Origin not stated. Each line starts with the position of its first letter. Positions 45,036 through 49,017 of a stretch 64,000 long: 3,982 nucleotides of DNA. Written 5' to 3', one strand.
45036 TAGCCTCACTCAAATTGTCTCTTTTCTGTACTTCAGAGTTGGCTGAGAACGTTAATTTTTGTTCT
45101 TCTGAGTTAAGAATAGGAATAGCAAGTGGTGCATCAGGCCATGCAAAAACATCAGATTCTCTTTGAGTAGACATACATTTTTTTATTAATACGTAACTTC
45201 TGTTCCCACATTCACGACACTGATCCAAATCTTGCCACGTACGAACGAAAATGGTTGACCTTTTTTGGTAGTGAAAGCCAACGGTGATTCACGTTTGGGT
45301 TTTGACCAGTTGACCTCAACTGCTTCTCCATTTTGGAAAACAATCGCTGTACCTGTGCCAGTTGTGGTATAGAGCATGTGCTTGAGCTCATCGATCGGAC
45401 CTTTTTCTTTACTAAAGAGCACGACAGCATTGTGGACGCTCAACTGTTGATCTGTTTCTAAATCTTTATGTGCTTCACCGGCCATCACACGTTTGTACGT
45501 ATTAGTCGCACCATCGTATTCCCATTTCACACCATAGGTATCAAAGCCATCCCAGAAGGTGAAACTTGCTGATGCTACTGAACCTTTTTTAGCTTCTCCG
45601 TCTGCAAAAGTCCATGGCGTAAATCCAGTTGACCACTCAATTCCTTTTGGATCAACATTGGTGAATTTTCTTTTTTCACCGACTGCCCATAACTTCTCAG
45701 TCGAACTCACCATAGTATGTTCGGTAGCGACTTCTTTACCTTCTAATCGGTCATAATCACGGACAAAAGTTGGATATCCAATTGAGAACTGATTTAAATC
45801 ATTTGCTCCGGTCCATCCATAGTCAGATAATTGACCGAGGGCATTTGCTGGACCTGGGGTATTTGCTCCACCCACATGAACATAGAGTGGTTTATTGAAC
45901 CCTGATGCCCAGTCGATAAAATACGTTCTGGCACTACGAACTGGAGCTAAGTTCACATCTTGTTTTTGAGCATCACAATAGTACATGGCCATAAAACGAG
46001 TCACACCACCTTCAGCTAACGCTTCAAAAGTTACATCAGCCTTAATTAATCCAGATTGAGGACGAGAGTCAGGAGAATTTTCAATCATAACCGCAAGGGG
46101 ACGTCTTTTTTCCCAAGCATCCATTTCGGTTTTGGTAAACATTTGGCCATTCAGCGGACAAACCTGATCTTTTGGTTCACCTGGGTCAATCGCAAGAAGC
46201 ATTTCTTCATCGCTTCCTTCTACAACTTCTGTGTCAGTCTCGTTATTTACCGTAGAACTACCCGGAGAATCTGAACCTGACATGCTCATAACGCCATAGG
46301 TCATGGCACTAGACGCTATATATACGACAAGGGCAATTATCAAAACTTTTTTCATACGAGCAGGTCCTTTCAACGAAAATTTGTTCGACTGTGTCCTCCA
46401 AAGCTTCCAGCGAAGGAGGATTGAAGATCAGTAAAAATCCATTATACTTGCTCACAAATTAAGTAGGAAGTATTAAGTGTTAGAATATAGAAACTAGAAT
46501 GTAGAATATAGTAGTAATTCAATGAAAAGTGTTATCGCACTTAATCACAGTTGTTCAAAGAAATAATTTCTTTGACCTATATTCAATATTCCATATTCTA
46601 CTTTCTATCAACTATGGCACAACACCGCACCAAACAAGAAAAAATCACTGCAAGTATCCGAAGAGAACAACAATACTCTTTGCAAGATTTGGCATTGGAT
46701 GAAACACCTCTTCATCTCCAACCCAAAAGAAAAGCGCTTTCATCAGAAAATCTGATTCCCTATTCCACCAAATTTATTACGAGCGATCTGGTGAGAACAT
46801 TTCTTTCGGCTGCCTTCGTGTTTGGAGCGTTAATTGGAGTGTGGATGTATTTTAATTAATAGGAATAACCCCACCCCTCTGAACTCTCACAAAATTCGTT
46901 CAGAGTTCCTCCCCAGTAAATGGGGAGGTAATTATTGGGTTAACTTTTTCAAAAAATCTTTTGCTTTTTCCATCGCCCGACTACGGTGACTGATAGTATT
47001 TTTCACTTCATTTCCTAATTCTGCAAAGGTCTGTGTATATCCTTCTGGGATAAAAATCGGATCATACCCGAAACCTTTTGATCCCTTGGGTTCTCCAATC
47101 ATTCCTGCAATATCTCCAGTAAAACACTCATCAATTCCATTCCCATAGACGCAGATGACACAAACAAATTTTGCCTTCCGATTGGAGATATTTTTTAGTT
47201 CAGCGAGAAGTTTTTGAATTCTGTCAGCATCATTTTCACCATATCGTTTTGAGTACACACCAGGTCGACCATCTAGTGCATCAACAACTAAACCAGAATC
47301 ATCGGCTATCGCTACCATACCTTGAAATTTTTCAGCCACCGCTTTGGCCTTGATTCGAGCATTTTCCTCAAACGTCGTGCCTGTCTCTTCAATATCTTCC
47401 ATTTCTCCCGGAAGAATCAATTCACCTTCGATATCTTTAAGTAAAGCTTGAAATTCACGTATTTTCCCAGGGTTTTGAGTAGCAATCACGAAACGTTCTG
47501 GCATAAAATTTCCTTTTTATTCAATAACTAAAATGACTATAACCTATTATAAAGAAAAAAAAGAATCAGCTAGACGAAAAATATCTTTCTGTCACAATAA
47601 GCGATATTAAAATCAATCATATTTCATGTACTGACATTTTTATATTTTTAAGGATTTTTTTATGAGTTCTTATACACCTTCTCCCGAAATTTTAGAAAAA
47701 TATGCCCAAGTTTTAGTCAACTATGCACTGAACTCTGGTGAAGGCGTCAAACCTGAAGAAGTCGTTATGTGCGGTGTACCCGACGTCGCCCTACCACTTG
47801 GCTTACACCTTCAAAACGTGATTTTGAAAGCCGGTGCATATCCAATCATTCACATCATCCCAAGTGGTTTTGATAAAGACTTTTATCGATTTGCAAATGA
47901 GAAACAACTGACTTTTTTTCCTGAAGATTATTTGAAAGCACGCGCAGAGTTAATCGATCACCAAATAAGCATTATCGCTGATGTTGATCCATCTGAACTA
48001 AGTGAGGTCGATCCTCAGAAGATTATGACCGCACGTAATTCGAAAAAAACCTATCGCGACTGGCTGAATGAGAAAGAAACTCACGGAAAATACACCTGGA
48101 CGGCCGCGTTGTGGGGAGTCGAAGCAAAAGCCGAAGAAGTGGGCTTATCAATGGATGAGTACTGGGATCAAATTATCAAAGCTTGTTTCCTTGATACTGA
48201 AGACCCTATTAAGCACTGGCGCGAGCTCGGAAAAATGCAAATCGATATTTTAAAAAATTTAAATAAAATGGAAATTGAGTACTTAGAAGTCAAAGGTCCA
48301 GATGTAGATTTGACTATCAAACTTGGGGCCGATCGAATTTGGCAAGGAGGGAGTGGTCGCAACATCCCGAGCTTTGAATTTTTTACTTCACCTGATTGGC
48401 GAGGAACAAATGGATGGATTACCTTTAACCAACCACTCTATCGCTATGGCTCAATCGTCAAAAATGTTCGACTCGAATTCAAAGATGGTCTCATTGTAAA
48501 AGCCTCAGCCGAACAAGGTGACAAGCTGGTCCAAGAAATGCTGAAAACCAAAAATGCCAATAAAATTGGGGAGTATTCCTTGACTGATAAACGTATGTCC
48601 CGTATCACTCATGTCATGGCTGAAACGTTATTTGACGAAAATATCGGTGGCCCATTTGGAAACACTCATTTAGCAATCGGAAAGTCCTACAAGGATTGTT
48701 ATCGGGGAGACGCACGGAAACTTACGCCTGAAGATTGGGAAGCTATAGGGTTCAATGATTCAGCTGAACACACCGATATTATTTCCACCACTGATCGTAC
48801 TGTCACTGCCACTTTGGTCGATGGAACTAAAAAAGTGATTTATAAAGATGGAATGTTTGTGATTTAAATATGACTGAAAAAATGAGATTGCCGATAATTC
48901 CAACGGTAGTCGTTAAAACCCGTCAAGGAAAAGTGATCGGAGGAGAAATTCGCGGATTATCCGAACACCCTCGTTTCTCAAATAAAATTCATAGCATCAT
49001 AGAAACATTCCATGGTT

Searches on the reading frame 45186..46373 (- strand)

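Call 66: search_protein_families(library=pfam, proteins=[window:45186-46373:-], max_evalue=0.0001)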
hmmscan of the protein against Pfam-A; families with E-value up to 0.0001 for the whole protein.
window:45186-46373:- (395 aa): 2 families
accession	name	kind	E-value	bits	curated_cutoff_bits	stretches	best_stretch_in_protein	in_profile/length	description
PF11258.13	DUF3048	-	2.2e-34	119.2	25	1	87-237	11-147/148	Protein of unknown function (DUF3048) N-terminal domain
PF17479.7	DUF3048_C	-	7e-26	91.3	25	1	280-384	10-114/114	Protein of unknown function (DUF3048) C-terminal domain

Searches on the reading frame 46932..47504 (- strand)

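Call 66: search_protein_families(library=pfam, proteins=[window:46932-47504:-], max_evalue=0.0001)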
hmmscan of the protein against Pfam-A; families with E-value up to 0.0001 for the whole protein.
window:46932-47504:- (190 aa): 1 family
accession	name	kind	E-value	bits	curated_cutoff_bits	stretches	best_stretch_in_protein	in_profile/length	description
PF01725.21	Ham1p_like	-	1.7e-64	217.5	22.5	1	6-183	2-185/186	Ham1 family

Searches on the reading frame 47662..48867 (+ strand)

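Call 66: search_protein_families(library=pfam, proteins=[window:47662-48867:+], max_evalue=0.0001)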
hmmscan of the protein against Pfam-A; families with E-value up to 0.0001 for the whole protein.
window:47662-48867:+ (401 aa): 1 family
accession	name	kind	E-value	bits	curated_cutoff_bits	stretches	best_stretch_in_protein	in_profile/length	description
PF02073.20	Peptidase_M29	-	2.3e-95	320.2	27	1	10-399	4-406/406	Thermophilic metalloprotease (M29)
